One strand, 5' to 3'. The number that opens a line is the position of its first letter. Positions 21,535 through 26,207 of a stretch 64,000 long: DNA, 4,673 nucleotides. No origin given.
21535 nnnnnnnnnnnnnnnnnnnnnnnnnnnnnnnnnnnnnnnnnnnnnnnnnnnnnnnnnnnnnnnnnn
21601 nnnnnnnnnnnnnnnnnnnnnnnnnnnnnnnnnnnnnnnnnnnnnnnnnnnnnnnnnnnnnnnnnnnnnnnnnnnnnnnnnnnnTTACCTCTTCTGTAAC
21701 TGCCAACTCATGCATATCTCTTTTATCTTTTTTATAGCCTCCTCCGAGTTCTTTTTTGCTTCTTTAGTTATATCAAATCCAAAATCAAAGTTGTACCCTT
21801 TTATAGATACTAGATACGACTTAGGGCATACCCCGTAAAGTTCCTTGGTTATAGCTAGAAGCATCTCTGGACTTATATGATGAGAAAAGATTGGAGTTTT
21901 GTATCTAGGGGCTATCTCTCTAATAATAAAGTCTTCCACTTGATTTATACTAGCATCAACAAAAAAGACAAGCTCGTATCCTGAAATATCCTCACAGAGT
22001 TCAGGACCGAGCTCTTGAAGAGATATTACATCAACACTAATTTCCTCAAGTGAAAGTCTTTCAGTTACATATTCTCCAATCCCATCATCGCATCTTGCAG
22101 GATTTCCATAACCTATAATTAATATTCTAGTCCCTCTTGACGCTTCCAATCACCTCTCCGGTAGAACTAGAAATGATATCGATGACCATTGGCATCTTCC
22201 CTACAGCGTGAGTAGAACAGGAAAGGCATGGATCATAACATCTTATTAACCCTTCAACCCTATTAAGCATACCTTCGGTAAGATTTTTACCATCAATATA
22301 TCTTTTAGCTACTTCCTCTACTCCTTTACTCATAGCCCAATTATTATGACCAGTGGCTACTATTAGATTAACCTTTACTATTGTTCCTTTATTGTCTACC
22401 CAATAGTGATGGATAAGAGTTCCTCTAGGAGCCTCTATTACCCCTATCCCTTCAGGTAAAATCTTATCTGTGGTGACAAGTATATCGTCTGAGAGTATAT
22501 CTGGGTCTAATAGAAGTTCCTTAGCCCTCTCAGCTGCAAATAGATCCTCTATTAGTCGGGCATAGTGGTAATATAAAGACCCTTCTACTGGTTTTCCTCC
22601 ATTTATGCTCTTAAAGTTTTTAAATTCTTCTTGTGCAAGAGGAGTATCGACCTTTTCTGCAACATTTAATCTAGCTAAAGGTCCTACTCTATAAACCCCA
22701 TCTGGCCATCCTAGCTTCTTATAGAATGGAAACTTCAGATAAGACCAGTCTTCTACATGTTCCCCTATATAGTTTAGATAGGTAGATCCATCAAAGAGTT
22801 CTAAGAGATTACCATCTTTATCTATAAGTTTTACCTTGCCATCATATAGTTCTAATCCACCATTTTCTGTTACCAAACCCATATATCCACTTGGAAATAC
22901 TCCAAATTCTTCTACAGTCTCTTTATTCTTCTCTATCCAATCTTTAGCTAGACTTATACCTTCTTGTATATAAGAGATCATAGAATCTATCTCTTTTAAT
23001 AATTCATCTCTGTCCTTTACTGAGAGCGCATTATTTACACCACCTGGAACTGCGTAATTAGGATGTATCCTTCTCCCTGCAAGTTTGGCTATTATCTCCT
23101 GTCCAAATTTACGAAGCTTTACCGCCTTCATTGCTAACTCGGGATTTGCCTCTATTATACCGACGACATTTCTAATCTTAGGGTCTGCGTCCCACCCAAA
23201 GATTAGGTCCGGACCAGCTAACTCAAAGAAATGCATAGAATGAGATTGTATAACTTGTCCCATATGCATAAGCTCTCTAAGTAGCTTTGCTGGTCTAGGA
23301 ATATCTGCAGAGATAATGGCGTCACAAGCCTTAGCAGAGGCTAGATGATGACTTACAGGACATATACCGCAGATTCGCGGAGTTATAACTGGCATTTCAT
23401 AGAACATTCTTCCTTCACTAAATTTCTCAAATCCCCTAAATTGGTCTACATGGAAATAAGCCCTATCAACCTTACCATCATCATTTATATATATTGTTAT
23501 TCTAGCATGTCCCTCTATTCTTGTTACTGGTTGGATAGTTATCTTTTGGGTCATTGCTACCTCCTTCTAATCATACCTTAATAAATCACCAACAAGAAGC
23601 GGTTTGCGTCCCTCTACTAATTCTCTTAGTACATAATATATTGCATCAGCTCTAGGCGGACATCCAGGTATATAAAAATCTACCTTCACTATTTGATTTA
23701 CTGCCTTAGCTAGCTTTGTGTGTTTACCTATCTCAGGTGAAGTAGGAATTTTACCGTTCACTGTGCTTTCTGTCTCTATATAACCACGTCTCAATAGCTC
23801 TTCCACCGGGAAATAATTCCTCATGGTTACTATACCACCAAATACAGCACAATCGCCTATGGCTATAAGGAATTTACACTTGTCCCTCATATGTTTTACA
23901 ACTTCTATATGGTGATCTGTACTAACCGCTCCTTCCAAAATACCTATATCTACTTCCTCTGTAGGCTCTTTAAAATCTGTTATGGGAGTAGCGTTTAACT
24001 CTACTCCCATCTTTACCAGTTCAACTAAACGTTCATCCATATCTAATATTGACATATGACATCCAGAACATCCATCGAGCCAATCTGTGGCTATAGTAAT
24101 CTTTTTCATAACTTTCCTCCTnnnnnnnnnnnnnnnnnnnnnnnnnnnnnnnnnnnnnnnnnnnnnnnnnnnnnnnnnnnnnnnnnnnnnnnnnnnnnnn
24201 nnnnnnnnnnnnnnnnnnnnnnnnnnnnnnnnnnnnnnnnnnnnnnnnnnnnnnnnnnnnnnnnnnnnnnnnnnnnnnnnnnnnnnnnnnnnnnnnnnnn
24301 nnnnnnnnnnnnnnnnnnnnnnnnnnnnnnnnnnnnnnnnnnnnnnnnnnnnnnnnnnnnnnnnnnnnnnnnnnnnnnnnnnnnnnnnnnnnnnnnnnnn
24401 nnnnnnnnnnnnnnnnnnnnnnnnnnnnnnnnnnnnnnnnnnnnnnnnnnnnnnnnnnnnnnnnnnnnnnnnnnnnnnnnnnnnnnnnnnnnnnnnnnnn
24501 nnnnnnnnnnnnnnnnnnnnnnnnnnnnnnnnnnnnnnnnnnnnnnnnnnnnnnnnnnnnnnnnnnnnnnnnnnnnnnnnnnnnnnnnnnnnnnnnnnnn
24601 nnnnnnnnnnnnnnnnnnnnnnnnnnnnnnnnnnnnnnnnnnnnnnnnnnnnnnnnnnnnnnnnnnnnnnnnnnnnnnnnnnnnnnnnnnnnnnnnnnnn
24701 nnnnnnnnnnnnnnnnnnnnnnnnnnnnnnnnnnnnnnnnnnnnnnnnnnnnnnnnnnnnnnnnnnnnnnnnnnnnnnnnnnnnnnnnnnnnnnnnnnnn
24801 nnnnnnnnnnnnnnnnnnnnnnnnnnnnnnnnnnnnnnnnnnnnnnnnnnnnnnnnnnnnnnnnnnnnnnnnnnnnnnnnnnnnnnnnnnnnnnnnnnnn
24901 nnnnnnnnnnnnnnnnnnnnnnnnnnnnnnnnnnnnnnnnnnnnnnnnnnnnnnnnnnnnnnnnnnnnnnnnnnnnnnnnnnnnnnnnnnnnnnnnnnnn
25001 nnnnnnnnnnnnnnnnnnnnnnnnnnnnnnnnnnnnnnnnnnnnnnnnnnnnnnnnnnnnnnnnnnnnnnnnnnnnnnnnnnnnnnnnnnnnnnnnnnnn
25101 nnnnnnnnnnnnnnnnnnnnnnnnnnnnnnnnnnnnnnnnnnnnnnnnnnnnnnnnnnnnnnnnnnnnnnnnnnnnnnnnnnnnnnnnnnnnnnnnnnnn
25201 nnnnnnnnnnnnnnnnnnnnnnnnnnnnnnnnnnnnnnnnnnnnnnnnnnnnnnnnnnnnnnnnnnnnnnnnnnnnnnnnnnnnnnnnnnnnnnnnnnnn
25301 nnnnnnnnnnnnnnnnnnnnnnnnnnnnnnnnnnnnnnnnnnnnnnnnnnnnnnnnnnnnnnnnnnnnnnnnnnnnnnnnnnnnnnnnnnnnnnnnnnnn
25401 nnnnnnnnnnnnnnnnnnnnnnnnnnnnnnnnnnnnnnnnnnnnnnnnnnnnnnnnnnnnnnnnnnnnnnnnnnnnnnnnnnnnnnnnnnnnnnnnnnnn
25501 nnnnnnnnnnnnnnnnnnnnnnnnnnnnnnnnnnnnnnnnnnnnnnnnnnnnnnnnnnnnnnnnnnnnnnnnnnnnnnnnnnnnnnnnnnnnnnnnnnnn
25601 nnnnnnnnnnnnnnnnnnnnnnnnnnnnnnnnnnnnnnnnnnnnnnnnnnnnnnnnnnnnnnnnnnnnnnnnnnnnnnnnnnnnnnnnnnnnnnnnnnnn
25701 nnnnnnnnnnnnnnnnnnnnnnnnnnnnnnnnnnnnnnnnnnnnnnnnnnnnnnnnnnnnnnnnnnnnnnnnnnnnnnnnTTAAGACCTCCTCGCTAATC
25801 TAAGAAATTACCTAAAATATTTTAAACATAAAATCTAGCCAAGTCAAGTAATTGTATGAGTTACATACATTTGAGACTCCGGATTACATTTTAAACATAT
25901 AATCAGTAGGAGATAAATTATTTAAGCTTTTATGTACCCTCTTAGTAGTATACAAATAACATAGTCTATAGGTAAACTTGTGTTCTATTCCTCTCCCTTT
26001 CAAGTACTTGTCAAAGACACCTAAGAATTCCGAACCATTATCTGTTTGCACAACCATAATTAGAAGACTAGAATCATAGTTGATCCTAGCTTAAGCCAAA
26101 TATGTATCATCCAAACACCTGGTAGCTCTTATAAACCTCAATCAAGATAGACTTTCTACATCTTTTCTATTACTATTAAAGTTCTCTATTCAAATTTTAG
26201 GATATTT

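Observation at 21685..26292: Cytoplasmic [NiFe] hydrogenase with NuoG-like subunit but no NAD(P)-binding partner; a transposase remnant sits where hoxE/hoxF would be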

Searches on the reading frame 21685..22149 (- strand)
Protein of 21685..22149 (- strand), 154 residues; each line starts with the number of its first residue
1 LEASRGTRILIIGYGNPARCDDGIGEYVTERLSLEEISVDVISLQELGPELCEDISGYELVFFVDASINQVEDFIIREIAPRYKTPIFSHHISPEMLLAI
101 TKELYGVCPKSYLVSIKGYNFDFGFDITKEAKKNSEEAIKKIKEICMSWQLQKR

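Call 3: search_protein_families(library=pfam, proteins=[window:21685-22149:-])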
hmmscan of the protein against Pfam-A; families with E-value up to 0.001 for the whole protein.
window:21685-22149:- (154 aa): 0 families

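Call 6: search_protein_families(library=ncbifam, proteins=[window:21685-22149:-])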
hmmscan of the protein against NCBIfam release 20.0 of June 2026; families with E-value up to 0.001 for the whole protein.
window:21685-22149:- (154 aa): 2 families
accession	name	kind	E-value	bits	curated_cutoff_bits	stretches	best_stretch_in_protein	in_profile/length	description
TIGR00072.1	hydrog_prot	superfamily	2.2e-20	73.1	47.45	1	10-145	1-144/145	hydrogenase maturation protease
TIGR00140.1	hupD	subfamily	0.00062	19.8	151.8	1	9-145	1-146/151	HyaD/HybD family hydrogenase maturation endopeptidase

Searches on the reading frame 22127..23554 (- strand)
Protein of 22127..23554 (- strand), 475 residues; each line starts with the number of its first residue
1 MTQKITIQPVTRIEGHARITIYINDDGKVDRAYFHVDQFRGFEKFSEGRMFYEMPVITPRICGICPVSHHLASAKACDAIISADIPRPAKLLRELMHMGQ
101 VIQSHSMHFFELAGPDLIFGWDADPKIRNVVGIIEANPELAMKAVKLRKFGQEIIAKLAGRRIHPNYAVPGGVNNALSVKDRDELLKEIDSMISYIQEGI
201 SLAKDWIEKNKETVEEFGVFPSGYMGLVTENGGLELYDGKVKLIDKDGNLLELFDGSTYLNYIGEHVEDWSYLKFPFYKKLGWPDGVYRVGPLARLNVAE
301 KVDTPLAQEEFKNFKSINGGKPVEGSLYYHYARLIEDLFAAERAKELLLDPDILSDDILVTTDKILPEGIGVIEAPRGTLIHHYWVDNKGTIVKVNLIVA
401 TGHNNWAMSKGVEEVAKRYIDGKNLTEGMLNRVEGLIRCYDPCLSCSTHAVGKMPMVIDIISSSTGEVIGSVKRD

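Call 3: search_protein_families(library=pfam, proteins=[window:22127-23554:-])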
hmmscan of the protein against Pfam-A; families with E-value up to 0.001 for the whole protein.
window:22127-23554:- (475 aa): 2 families
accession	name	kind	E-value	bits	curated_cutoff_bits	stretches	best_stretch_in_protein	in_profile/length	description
PF00374.24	NiFeSe_Hases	-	3.7e-34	119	25.8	2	40-117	1-78/508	Nickel-dependent hydrogenase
PF00346.24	Complex1_49kDa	-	2.9e-05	23.7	24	1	142-211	9-74/271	Respiratory-chain NADH dehydrogenase, 49 Kd subunit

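Call 6: search_protein_families(library=ncbifam, proteins=[window:22127-23554:-])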
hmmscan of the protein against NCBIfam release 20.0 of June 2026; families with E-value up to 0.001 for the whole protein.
window:22127-23554:- (475 aa): 12 families
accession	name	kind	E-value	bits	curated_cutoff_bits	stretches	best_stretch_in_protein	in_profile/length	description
NF041785.2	VhuA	equivalog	7.3e-144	479.4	800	1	3-418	2-415/418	F420-non-reducing hydrogenase Vhu subunit A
NF040828.1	sulfhyd_ShyA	equivalog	2.3e-56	191.5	700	1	5-451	3-413/415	NAD(P)-dependent hydrogenase/sulfhydrogenase 2 subunit alpha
TIGR03295.1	frhA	equivalog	1.1e-51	176.2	392.5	1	1-451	1-397/412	coenzyme F420 hydrogenase subunit alpha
NF033181.1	NiFeSe_hydrog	equivalog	2.8e-48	165.1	600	2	3-122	2-120/507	nickel-dependent hydrogenase large subunit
NF045518.1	H2_NiFeSe_large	exception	1.1e-44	153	780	2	4-197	3-203/485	NiFeSe hydrogenase large subunit HysA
NF040832.1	sulfhyd_HydA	equivalog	1.9e-35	122.8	880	1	4-451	4-424/426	NADPH-dependent hydrogenase/sulfhydrogenase 1 subunit alpha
NF007778.0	PRK10467.1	equivalog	1.4e-26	93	969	1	1-117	1-116/567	hydrogenase 2 large subunit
NF007550.0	PRK10170.1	equivalog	4.4e-23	81.5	1101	1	3-122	17-136/597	Ni/Fe-hydrogenase large subunit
NF004739.1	PRK06075.1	equivalog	9.1e-13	47.7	360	2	14-108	13-107/384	NADH-quinone oxidoreductase subunit D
TIGR01962.1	NuoD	equivalog_domain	3.5e-10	39.3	459.35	1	28-108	28-109/386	NADH dehydrogenase (quinone) subunit D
NF041786.2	VhuU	equivalog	2e-06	27.5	70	1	427-452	5-30/45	F420-non-reducing hydrogenase selenoprotein subunit VhuU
NF008974.0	PRK12322.1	equivalog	0.00019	20.5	522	0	38-108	43-113/366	NADH-quinone oxidoreductase subunit D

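Call 8: search_solved_structures(query=window:22127-23554:-, max_evalue=1e-10)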
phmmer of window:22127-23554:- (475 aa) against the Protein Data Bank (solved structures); distinct sequences matched with E-value up to 1e-10: 67 (the best 60 are shown).
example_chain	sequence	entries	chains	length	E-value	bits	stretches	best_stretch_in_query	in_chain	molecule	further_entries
7t2r_D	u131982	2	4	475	1.2e-185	621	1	4-475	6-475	NiFe hydrogenase large subunit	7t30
5odc_F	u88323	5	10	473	5.5e-135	454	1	4-455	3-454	Methyl-viologen reducing hydrogenase subunit A | Methyl-viologen reducing hydrogenase, subunit A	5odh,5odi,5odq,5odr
9sfi_g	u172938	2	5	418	1.6e-126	426.1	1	4-417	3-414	Coenzyme F420-reducing hydrogenase, alpha subunit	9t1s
5xf9_D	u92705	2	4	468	9.2e-123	413.7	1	2-449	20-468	NAD-reducing hydrogenase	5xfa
9sw2_F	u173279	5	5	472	3.1e-119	402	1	4-467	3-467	F420-non-reducing hydrogenase subunit A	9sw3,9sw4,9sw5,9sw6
6qgt_A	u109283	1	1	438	9.4e-34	120.2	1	1-215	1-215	F420-reducing hydrogenase, subunit alpha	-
6qgr_A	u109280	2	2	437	2.9e-33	118.6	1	3-215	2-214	Coenzyme F420 hydrogenase subunit alpha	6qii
9nez_D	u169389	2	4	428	4.4e-33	118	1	4-451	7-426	Sulfhydrogenase 1 subunit alpha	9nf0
5yxy_A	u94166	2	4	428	1.5e-32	116.2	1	5-450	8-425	Cytosolic NiFe-hydrogenase, alpha subunit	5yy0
9e15_B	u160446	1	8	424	3e-32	115.2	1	4-449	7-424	Sulfhydrogenase 1 subunit alpha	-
5jsu_B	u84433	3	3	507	3.1e-32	115.2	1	5-175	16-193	Periplasmic [NiFeSe] hydrogenase, large subunit, selenocysteine-containing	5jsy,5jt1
9e1j_B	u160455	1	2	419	3.6e-32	115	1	5-449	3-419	Sulfhydrogenase 1 subunit alpha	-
3zfs_A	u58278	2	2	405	7.1e-32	114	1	1-208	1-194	F420-REDUCING HYDROGENASE, SUBUNIT ALPHA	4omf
9r51_A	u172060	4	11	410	2.1e-31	112.4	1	5-172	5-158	F420-reducing [NiFe]-hydrogenase from Methanothermococcus thermolithotrophicus subunit alp | F420-reducing [NiFe]-hydrogenase from Methanothermococcus thermolit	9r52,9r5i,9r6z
4ci0_A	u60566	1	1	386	4e-31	111.5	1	1-208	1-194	F420-REDUCING HYDROGENASE, SUBUNIT ALPHA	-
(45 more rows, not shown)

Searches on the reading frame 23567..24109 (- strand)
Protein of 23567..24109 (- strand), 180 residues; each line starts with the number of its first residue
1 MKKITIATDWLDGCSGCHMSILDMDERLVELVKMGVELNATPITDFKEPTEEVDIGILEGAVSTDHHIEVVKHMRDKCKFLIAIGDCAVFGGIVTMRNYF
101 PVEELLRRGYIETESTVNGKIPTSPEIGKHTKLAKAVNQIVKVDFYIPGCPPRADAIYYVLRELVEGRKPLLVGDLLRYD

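Call 3: search_protein_families(library=pfam, proteins=[window:23567-24109:-])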
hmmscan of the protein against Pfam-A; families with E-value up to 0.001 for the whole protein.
window:23567-24109:- (180 aa): 1 family
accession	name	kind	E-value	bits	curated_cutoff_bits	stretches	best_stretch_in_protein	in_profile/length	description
PF01058.29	Oxidored_q6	-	4.4e-31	107.7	27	1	14-164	1-128/128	NADH ubiquinone oxidoreductase, 20 Kd subunit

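Call 6: search_protein_families(library=ncbifam, proteins=[window:23567-24109:-])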
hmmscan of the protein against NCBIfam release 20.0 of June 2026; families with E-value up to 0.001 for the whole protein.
window:23567-24109:- (180 aa): 16 families
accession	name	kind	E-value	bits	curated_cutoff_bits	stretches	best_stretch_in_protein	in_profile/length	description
NF045875.1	F420_non_VhuG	exception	8.9e-38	130.2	450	1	3-172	4-171/286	F420-non-reducing hydrogenase subunit VhuG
NF040836.1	sulfhyd_HydD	equivalog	1.5e-23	83.3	500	1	2-167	4-156/261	NADPH-dependent hydrogenase/sulfhydrogenase 1 subunit delta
NF040831.1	sulfhyd_ShyD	equivalog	3.3e-20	72.7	460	1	11-171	8-154/240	NAD(P)-dependent hydrogenase/sulfhydrogenase 2 subunit delta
TIGR03294.1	FrhG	equivalog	1.1e-18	67.8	245.5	2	4-95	2-95/228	coenzyme F420 hydrogenase subunit gamma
TIGR01957.1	nuoB_fam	subfamily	1.3e-11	44.6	142.7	1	130-164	104-138/145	NADH-quinone oxidoreductase subunit B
NF005012.1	PRK06411.1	subfamily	6.9e-11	42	116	1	133-165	123-155/166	NADH-quinone oxidoreductase subunit NuoB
NF011391.0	PRK14816.1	equivalog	1.8e-10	40.7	283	1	132-164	141-173/196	NADH-quinone oxidoreductase subunit B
NF011390.0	PRK14815.1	equivalog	7.5e-08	31.9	281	1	135-164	124-153/183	NADH dehydrogenase subunit B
NF011393.0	PRK14818.1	equivalog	1.3e-07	31.3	255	1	133-163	120-150/173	NADH dehydrogenase subunit B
NF011394.0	PRK14819.1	equivalog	2.1e-07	30.7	312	1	134-164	122-152/264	NADH-quinone oxidoreductase subunit B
NF011389.0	PRK14814.1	equivalog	2.4e-07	30.7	285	1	133-164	122-153/186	NADH dehydrogenase subunit B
NF011395.0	PRK14820.1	equivalog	3.7e-07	30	263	1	133-159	122-148/180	NADH-quinone oxidoreductase subunit B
NF011388.0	PRK14813.1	equivalog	4.1e-06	26.8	294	1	132-160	117-145/189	NADH dehydrogenase subunit B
NF009808.0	PRK13292.1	equivalog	6.4e-06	24.3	1156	1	135-161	116-142/791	NADH-quinone oxidoreductase subunit B/C/D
NF011392.0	PRK14817.1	equivalog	2.9e-05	23.8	271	1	135-157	127-149/182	NADH-quinone oxidoreductase subunit B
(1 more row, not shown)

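Call 10: search_solved_structures(query=window:23567-24109:-, max_evalue=1e-10)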
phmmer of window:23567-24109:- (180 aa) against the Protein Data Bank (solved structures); distinct sequences matched with E-value up to 1e-10: 11.
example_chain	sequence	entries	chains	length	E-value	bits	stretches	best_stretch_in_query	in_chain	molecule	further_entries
7t2r_E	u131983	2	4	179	4e-54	186.7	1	1-180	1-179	NiFe hydrogenase small subunit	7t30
5odc_E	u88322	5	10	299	8.5e-39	136.7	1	4-172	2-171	Methyl-viologen reducing hydrogenase subunit G | Methyl-viologen reducing hydrogenase, subunit G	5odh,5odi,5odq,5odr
5xf9_C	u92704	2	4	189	7e-36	127.2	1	2-180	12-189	NAD-reducing hydrogenase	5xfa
9sw2_E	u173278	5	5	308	6.6e-33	117.6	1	2-169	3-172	F420-non-reducing hydrogenase subunit G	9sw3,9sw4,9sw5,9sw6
9sfi_I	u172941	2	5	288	1.5e-28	103.4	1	3-173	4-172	F420-non-reducing hydrogenase small subunit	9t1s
9nez_A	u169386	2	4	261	2.3e-18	70.2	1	3-167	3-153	Sulfhydrogenase 1 subunit delta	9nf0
9e1j_A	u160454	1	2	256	3.6e-18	69.5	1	4-167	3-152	Sulfhydrogenase 1 subunit delta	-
9e15_A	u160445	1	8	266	3.8e-18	69.5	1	4-167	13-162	Sulfhydrogenase 1 subunit delta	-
6qgr_G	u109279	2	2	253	6.6e-12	49.1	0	3-95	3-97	Coenzyme F420 hydrogenase subunit gamma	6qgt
6qii_G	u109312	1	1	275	8.5e-12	48.8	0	3-95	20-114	Coenzyme F420 hydrogenase subunit gamma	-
9r51_C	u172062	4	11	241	7.9e-11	45.6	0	47-95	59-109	F420-reducing [NiFe]-hydrogenase from Methanothermococcus thermolithotrophicus subunit gam | F420-reducing [NiFe]-hydrogenase from Methanothermococcus thermolit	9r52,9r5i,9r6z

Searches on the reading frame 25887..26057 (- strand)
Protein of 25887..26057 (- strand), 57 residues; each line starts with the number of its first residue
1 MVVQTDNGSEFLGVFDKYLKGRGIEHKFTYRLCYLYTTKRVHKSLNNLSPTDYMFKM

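Call 40: search_dna_similar(query=window:25887-26057:-, collection=plasmids, mode=protein, max_evalue=0.01, max_rows=8)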
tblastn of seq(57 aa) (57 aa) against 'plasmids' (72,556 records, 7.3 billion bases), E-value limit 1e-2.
Records with a match: 1571; places in all: 1701; records where one place covers at least 80% of the query: 1571.
Best place of each record, by identity: <60% 1571.
By first word of the organism name: Klebsiella 1434; Enterobacter 52; Escherichia 49; Serratia 13; Raoultella 12; Citrobacter 6; Pluralibacter 2; Pseudomonas 1; uncultured 1; Salmonella 1.
By predicted mobility (MOB-suite, as given by PLSDB): conjugative 1252; non-mobilizable 248; mobilizable 71.
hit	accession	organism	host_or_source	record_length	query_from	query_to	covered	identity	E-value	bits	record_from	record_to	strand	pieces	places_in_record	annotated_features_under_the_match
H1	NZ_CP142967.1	Klebsiella pneumoniae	Homo sapiens,cell culture,rectal swab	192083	3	56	95%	30.5%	1e-3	41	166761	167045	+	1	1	none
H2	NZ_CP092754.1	Klebsiella pneumoniae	Homo sapiens,Rectal Swab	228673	3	56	95%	30.5%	1e-3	41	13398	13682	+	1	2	none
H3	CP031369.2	Klebsiella pneumoniae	Homo sapiens,blood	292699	3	56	95%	30.5%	2e-3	40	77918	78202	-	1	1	none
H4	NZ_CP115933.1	Klebsiella pneumoniae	Homo sapiens,indwelling urinary catheter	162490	3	56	95%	30.5%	2e-3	40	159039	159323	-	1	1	none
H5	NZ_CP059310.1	Klebsiella pneumoniae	Homo sapiens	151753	3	56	95%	30.5%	2e-3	40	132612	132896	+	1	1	none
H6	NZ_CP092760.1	Klebsiella pneumoniae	Homo sapiens,blood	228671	3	56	95%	30.5%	2e-3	40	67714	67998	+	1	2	none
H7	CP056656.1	Escherichia coli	culture,Wastewater influent sample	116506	3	56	95%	30.5%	2e-3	40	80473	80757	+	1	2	transposase | IS481 family transposase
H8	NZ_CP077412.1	Enterobacter asburiae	-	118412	3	56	95%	30.5%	2e-3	40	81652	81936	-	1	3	none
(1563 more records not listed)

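Call 41: search_protein_families(library=pfam, proteins=[window:25887-26057:-], max_evalue=1)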
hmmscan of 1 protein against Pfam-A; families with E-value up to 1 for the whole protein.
seq(57 aa): 2 families
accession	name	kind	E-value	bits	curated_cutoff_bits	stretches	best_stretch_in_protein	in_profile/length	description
PF00665.32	rve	-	0.079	13.7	32.6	1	2-29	69-97/102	Integrase core domain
PF14438.12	SM-ATX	-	0.19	12.4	29.8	1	2-40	17-51/81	Ataxin 2 SM domain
